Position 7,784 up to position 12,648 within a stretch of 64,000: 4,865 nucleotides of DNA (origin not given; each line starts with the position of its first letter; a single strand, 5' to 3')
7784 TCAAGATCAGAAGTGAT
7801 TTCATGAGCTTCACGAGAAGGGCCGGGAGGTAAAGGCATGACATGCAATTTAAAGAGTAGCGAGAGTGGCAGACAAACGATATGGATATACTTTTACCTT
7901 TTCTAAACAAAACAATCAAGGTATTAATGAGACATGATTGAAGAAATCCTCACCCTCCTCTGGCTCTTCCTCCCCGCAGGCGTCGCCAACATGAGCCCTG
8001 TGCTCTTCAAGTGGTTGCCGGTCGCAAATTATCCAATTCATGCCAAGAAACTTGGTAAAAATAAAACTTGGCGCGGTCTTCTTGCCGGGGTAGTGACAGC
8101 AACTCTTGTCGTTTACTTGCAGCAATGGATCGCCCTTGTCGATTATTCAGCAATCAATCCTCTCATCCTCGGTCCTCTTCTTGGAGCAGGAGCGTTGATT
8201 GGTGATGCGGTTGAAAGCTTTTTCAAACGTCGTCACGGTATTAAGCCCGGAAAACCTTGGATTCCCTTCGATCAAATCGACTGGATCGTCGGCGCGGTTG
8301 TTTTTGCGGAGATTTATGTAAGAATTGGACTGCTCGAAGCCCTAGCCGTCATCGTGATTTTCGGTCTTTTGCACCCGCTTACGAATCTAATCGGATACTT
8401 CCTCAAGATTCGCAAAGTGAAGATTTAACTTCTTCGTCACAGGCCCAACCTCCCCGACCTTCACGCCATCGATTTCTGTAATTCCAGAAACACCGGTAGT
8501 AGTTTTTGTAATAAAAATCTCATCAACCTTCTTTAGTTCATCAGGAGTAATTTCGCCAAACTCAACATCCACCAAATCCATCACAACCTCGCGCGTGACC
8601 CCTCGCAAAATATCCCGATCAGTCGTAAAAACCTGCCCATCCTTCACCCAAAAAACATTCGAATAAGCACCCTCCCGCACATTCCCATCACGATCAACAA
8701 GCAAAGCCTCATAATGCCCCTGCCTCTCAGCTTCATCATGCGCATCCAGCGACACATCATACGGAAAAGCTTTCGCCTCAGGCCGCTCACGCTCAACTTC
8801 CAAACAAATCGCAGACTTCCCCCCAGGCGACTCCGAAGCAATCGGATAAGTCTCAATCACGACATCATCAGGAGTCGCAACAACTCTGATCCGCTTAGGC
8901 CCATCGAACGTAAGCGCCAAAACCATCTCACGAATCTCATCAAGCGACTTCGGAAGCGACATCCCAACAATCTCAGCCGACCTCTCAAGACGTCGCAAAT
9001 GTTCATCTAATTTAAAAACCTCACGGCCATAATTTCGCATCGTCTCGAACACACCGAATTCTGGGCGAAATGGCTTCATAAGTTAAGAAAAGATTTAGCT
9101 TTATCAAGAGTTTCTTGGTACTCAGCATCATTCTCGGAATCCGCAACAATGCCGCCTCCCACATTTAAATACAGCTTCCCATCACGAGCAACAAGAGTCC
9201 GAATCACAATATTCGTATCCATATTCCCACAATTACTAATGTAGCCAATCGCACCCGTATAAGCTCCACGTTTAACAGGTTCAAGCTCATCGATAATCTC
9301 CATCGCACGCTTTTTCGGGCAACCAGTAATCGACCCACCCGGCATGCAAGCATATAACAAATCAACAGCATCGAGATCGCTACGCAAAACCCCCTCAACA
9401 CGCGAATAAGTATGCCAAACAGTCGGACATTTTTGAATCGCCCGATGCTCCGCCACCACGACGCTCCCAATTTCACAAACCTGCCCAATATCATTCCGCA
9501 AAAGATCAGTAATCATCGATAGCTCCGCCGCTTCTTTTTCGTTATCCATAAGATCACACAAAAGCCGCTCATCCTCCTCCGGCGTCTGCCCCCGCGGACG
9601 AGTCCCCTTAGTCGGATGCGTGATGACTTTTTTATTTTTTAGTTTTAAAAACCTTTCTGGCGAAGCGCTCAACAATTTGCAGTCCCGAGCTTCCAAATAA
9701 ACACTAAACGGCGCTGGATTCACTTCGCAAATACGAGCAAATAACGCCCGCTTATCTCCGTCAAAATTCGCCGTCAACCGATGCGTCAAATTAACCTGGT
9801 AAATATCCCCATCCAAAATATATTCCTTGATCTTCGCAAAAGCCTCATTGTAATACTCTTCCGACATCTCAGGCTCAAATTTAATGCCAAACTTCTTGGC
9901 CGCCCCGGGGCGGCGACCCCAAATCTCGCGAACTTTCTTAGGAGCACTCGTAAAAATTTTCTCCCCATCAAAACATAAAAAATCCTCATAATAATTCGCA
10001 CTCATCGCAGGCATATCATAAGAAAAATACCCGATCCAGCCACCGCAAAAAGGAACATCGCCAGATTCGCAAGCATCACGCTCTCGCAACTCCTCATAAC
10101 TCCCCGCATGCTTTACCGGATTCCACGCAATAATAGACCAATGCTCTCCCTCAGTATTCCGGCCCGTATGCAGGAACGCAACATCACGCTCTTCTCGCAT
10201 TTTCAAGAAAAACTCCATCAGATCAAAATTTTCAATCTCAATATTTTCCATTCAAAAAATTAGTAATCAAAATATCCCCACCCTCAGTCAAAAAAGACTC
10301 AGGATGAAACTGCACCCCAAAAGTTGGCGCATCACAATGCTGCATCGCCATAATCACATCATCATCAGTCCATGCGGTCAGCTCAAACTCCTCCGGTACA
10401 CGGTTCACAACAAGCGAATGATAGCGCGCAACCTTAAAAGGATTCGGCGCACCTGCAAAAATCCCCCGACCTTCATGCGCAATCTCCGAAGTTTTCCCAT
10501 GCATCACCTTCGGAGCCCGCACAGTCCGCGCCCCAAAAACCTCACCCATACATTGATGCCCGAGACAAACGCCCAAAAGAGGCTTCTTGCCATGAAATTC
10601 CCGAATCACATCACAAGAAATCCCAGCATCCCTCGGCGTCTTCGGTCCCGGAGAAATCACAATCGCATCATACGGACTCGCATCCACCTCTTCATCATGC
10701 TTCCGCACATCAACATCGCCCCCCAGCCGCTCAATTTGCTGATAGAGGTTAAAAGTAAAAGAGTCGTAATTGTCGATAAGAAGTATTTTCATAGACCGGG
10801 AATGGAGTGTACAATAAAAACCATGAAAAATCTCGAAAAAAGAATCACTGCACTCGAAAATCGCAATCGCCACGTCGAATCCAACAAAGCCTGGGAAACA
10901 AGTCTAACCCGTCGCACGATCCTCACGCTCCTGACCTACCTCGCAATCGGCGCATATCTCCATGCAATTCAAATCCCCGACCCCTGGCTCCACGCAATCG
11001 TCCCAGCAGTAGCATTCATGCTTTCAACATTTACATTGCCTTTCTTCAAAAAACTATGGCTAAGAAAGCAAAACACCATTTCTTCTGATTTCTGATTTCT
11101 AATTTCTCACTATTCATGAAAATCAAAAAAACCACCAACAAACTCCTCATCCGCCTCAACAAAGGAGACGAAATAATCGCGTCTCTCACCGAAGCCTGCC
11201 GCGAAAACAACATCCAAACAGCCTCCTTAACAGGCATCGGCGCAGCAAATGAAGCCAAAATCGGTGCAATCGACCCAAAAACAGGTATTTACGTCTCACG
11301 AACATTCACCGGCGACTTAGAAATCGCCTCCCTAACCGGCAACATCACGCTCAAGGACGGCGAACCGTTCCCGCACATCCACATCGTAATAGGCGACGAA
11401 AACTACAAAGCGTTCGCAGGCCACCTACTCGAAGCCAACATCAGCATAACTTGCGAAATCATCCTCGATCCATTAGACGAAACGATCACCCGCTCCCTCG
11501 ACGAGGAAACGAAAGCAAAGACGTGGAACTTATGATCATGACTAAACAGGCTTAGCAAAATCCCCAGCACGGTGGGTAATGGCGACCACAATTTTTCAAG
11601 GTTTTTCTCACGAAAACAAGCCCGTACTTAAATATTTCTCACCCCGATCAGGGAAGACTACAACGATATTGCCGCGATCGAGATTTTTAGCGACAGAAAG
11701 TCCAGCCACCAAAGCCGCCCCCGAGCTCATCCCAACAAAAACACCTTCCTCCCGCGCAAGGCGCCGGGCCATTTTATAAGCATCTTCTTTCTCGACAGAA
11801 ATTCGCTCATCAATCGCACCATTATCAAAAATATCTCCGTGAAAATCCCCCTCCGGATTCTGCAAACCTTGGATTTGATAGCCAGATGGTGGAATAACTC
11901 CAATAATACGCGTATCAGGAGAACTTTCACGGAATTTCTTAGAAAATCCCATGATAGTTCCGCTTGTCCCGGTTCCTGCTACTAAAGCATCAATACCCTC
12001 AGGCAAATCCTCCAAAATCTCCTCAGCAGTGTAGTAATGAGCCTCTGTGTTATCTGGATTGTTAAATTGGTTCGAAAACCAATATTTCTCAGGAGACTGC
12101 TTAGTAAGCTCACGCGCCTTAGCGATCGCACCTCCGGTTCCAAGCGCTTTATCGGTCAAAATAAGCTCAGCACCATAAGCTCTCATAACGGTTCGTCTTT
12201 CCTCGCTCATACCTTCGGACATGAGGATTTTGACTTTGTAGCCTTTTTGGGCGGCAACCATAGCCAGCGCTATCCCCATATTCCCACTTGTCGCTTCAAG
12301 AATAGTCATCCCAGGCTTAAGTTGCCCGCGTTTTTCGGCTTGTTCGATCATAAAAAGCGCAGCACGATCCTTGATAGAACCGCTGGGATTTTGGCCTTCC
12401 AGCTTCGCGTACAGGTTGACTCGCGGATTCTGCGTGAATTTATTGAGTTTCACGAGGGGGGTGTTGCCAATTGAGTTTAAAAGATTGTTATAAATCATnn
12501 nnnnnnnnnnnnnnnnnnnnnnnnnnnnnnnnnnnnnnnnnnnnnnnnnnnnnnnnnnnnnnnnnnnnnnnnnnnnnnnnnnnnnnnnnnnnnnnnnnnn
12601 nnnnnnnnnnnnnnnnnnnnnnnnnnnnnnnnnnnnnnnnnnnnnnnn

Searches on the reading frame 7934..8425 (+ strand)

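Call 66: search_protein_families(library=pfam, proteins=[window:7934-8425:+], max_evalue=0.0001)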
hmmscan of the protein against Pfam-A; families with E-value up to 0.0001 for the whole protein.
window:7934-8425:+ (164 aa): 2 families
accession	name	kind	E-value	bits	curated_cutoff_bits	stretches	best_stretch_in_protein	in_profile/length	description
PF01864.22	CarS-like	-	2.5e-26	93.2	22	1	1-162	1-173/175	CDP-archaeol synthase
PF01148.25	CTP_transf_1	-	2.9e-10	40.9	24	1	43-105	169-232/264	Cytidylyltransferase family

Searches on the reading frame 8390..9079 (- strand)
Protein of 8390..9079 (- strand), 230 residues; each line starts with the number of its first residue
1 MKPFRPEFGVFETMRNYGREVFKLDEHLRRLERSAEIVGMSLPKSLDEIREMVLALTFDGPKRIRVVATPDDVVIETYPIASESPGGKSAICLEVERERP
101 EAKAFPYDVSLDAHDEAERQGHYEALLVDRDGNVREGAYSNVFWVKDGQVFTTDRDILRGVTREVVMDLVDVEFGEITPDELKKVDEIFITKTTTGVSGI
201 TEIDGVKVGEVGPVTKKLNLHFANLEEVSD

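Call 66: search_protein_families(library=pfam, proteins=[window:8390-9079:-], max_evalue=0.0001)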
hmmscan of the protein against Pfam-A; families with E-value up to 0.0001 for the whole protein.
window:8390-9079:- (230 aa): 1 family
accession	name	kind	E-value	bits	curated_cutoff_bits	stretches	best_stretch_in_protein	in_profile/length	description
PF01063.24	Aminotran_4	-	1.2e-44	153.3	28.5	1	9-203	1-223/223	Amino-transferase class IV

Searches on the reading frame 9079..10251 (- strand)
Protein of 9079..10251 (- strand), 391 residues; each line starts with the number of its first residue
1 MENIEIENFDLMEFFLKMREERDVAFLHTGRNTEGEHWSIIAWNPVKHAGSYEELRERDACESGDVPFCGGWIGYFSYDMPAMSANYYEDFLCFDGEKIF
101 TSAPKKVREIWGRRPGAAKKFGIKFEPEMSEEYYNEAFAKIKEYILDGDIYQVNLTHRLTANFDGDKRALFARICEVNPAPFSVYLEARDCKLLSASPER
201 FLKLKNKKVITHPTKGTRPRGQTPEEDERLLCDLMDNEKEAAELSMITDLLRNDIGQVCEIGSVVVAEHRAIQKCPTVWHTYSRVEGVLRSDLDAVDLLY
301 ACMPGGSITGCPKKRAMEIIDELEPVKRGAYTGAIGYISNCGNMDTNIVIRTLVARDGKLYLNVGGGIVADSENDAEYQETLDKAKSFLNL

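Call 66: search_protein_families(library=pfam, proteins=[window:9079-10251:-], max_evalue=0.0001)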
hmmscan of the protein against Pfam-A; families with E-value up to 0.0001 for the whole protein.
window:9079-10251:- (391 aa): 2 families
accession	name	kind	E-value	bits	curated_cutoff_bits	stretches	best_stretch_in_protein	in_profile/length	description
PF00425.24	Chorismate_bind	-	2.1e-88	296.7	27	1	131-384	2-257/257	chorismate binding enzyme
PF04715.19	Anth_synt_I_N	-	1.2e-06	29.3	23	0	63-80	83-100/140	Anthranilate synthase component I, N terminal region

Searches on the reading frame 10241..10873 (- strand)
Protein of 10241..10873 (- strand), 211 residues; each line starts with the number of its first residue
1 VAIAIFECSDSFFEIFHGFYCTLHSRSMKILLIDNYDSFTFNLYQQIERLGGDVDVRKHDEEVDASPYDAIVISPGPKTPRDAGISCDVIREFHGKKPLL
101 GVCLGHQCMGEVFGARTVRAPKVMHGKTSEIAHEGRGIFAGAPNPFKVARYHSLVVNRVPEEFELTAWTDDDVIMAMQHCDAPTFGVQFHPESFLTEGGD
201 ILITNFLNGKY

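Call 66: search_protein_families(library=pfam, proteins=[window:10241-10873:-], max_evalue=0.0001)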
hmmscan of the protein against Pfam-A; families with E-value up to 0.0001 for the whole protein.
window:10241-10873:- (211 aa): 2 families
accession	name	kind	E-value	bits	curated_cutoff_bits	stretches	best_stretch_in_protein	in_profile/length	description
PF00117.34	GATase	-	3.2e-55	187.2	22.8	1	31-207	1-187/190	Glutamine amidotransferase class-I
PF07722.19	Peptidase_C26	-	5.7e-13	49.6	20.5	1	92-192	101-219/219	Peptidase C26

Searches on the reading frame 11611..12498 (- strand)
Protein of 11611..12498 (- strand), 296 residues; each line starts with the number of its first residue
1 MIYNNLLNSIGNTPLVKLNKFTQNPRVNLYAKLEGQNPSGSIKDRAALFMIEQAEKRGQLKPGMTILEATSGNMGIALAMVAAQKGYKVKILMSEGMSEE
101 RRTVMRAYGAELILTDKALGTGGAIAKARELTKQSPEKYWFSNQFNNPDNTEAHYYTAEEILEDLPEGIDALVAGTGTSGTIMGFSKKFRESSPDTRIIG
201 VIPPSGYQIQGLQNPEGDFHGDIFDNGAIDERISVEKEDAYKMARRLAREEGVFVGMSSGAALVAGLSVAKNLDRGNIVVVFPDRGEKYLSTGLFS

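Call 66: search_protein_families(library=pfam, proteins=[window:11611-12498:-], max_evalue=0.0001)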
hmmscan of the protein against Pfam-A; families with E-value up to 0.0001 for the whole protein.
window:11611-12498:- (296 aa): 1 family
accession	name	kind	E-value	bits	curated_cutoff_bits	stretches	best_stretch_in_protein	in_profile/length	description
PF00291.31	PALP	-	3.5e-75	253.5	35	1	8-284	3-295/295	Pyridoxal-phosphate dependent enzyme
